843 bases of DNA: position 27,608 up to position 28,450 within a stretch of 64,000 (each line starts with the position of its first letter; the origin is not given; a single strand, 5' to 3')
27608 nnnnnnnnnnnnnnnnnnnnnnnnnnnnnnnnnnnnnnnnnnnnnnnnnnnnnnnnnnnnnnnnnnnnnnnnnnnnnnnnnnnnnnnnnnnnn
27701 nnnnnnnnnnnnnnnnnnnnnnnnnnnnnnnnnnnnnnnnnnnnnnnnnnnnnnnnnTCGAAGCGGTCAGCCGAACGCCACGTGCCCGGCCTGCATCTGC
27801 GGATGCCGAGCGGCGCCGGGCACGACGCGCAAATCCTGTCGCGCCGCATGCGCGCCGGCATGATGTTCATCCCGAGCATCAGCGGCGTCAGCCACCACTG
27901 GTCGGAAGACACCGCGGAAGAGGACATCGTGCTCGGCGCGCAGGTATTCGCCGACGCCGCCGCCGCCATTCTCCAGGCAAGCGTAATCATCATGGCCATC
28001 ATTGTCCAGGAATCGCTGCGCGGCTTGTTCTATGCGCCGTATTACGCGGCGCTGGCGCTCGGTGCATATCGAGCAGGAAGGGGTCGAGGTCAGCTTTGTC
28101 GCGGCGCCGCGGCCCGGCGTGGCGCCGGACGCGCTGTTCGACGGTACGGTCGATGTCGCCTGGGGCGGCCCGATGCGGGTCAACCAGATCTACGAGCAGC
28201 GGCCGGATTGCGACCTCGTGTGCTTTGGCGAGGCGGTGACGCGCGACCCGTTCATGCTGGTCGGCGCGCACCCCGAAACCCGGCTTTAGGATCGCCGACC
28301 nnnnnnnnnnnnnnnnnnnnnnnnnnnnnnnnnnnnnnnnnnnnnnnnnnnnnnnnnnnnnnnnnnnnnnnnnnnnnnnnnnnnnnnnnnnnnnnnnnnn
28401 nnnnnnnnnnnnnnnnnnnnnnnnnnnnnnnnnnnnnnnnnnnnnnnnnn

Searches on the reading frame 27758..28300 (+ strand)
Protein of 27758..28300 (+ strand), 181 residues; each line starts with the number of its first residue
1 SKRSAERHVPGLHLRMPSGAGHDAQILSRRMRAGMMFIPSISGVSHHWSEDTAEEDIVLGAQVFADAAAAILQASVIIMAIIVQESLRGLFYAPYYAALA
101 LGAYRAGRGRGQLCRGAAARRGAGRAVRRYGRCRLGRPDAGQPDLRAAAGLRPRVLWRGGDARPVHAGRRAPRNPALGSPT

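Call 88: search_protein_families(library=pfam, proteins=[window:27758-28300:+], max_evalue=0.0001)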
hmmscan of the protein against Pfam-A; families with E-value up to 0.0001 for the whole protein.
window:27758-28300:+ (181 aa): 1 family
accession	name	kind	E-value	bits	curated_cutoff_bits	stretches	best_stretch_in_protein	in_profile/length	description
PF01546.33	Peptidase_M20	-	6.5e-06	26.6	24.6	1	13-68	148-204/206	Peptidase family M20/M25/M40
